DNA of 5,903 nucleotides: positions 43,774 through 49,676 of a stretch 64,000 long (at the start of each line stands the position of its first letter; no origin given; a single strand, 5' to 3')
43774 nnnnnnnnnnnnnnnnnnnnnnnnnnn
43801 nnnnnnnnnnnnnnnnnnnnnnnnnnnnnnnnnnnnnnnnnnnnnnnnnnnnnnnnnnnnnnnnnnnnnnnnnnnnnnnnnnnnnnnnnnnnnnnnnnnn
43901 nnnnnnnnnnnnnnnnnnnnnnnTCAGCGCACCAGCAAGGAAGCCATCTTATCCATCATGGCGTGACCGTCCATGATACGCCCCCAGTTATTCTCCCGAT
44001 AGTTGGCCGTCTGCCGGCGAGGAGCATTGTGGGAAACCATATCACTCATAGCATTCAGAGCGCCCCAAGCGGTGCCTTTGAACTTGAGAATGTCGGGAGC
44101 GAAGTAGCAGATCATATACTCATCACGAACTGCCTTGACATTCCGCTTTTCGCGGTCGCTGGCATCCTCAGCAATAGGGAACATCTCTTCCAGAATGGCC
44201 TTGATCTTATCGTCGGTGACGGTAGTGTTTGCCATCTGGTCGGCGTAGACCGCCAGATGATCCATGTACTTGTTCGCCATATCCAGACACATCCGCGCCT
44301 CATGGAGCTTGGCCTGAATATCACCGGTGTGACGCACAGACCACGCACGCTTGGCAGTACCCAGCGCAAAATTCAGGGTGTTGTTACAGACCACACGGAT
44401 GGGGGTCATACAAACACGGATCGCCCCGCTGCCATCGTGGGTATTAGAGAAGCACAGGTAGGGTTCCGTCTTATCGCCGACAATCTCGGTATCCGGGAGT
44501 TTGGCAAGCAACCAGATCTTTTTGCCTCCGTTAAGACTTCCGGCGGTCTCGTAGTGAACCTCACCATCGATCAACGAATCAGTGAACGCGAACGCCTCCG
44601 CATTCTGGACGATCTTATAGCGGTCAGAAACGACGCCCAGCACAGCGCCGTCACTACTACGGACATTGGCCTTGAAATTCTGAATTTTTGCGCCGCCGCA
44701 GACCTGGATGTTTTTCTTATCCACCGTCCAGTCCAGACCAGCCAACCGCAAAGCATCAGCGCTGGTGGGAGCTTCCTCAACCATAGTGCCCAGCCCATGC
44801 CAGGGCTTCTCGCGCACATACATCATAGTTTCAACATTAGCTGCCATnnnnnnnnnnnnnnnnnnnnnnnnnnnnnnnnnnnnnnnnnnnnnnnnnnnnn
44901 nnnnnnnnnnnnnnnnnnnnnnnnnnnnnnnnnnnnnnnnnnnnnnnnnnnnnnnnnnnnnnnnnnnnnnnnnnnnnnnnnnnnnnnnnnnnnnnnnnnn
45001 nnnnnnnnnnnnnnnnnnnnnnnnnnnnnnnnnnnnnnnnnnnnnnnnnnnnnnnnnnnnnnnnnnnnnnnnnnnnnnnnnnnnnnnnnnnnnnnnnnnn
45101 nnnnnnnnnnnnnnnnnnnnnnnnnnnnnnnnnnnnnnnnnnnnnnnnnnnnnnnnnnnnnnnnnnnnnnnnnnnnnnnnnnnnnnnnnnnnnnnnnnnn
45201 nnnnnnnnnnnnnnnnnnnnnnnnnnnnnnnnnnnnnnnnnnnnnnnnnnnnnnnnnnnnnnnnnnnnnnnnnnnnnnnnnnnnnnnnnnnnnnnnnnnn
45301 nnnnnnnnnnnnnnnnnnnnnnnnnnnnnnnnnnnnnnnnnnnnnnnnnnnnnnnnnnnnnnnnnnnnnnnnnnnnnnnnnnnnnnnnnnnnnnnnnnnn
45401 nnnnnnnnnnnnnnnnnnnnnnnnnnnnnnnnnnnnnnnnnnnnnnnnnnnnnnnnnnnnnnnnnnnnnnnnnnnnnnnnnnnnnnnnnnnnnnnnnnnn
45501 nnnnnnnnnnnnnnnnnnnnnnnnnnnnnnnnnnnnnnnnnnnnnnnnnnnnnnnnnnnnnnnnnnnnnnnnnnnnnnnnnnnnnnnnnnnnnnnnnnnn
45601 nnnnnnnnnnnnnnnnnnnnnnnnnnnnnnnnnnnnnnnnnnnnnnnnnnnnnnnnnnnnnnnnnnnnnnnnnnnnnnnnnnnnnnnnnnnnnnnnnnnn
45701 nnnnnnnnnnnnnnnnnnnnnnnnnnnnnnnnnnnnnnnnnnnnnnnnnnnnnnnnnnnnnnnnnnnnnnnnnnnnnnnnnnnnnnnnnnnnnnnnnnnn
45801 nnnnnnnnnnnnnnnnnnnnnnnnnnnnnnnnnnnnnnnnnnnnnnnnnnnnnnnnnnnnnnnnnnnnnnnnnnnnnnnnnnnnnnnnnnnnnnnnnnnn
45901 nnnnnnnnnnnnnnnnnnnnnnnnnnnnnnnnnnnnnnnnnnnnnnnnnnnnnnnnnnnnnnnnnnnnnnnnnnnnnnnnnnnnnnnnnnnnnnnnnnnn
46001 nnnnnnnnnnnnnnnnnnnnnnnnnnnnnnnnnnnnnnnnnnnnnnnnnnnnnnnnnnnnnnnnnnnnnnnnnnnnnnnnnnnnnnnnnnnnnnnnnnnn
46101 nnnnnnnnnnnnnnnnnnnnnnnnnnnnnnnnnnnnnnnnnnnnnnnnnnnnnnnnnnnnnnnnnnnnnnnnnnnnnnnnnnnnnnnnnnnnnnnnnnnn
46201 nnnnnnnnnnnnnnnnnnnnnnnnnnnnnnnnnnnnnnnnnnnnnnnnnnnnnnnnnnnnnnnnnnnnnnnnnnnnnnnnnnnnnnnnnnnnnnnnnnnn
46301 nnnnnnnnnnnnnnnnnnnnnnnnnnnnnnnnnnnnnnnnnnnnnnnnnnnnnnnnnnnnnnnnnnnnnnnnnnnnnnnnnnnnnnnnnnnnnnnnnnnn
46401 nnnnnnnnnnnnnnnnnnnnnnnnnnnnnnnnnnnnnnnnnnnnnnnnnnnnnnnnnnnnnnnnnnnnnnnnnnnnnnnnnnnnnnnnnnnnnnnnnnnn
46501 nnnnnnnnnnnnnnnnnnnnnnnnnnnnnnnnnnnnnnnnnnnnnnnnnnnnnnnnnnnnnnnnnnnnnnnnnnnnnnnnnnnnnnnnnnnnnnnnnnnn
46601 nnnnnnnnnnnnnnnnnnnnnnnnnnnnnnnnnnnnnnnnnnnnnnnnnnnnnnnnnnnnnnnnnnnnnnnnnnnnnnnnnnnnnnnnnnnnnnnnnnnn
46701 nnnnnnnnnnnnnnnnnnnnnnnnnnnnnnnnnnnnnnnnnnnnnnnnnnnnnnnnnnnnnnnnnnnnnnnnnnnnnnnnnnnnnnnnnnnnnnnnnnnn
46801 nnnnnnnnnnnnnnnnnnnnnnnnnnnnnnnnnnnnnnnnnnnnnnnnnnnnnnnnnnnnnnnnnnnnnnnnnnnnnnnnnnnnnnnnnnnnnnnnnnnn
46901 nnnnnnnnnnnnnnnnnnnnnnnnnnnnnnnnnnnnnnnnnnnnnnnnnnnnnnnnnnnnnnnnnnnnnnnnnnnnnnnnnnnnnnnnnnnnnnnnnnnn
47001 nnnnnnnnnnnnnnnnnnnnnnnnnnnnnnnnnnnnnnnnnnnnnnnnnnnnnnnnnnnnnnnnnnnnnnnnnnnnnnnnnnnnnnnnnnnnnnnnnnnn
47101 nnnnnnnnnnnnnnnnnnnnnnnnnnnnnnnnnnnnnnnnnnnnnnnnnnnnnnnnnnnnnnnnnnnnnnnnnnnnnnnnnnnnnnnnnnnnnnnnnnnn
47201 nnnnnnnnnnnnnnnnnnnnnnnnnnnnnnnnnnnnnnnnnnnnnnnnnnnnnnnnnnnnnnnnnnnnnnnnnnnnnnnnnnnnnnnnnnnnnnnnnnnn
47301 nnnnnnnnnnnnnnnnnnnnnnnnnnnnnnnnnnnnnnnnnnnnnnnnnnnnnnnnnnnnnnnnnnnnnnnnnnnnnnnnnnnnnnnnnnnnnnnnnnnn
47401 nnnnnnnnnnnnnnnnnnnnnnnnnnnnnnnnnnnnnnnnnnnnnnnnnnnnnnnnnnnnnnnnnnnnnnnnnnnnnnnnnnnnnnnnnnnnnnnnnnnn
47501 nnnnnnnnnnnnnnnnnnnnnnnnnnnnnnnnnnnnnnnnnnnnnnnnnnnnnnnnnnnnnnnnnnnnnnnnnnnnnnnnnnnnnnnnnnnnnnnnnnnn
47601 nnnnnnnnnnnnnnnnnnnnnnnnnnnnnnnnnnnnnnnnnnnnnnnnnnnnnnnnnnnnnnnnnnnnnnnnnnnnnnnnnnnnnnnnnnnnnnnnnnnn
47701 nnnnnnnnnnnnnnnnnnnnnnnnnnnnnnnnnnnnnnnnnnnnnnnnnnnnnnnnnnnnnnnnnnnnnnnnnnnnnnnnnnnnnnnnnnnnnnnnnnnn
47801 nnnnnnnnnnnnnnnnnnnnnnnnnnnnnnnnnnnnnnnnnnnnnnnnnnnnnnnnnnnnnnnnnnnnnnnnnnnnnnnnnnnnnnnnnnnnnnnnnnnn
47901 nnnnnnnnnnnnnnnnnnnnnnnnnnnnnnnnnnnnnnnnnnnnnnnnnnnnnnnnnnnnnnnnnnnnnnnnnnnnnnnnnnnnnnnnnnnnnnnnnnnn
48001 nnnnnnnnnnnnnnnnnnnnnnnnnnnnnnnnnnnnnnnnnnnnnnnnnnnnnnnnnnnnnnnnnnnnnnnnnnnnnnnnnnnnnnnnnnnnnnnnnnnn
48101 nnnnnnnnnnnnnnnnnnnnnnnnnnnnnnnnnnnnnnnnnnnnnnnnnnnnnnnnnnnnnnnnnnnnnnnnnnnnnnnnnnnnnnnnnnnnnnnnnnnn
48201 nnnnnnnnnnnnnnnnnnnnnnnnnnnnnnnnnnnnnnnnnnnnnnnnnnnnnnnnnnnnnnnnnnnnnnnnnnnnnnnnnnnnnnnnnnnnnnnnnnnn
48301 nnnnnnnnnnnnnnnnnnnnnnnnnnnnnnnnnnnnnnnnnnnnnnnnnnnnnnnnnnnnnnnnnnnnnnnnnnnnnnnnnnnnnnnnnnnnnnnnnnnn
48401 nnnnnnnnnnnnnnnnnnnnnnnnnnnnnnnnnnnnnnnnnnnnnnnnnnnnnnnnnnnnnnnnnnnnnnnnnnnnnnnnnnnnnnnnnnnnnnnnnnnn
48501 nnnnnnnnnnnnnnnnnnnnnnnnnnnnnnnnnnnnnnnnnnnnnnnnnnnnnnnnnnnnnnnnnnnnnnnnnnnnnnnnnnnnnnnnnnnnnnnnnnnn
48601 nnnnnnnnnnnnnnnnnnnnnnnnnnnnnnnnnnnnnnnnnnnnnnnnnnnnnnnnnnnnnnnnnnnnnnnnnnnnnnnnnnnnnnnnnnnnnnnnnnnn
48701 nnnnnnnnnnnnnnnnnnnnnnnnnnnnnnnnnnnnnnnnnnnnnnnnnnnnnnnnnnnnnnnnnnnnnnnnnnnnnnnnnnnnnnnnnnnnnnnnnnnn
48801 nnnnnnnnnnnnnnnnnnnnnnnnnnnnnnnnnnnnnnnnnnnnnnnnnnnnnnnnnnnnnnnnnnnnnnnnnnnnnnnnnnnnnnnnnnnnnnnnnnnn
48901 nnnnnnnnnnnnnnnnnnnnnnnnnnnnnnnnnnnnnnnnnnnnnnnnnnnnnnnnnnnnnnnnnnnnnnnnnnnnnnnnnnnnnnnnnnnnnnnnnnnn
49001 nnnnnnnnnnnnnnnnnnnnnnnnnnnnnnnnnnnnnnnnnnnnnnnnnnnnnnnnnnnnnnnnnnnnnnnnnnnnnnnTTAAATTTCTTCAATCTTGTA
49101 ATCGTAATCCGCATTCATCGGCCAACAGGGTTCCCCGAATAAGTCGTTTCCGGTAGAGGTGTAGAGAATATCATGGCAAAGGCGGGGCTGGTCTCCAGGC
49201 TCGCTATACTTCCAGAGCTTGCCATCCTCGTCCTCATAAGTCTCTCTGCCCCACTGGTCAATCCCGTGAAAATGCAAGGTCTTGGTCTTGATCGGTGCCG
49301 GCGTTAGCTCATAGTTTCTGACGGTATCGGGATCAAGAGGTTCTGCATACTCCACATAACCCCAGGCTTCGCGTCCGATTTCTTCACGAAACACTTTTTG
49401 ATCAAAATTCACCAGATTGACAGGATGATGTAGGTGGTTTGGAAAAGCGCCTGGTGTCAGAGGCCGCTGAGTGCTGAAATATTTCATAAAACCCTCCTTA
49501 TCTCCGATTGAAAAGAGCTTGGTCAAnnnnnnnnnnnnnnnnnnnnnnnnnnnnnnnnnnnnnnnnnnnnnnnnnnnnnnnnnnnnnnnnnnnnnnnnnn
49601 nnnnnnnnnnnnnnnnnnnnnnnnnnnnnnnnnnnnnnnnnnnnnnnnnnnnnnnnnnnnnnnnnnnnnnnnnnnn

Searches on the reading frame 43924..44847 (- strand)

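Call 16: search_protein_families(library=pfam, proteins=[window:43924-44847:-], max_evalue=0.01)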
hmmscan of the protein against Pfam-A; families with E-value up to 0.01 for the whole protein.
window:43924-44847:- (307 aa): 1 family
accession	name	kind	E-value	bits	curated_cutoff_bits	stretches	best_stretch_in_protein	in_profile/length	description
PF06067.16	DUF932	-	7.5e-60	203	23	1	69-281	1-216/227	Domain of unknown function (DUF932)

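Call 67: search_protein_families(library=phrogs, proteins=[window:43924-44847:-], max_evalue=0.001)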
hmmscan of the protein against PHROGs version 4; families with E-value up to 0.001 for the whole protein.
window:43924-44847:- (307 aa): 1 family
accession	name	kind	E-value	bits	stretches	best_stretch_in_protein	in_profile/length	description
phrog_1221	-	unknown function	7e-90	302.6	1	4-299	25-335/355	-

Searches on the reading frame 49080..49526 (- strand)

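Call 16: search_protein_families(library=pfam, proteins=[window:49080-49526:-], max_evalue=0.01)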
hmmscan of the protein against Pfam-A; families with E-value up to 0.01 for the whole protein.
window:49080-49526:- (148 aa): 1 family
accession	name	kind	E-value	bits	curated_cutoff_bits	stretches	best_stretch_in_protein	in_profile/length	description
PF18789.6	DarA_C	-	1.7e-19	70.5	27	1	12-78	2-69/70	Defence against restriction A C-terminal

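Call 67: search_protein_families(library=phrogs, proteins=[window:49080-49526:-], max_evalue=0.001)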
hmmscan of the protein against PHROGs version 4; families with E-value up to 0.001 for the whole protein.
window:49080-49526:- (148 aa): 3 families
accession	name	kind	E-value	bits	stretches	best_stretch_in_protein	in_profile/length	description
phrog_23451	-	unknown function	3.8e-16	59.9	1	14-78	3-68/80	-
phrog_14085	-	unknown function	9e-06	26.8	1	79-138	6-77/80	-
phrog_31748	-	unknown function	0.00048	21.2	1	84-142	78-133/141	-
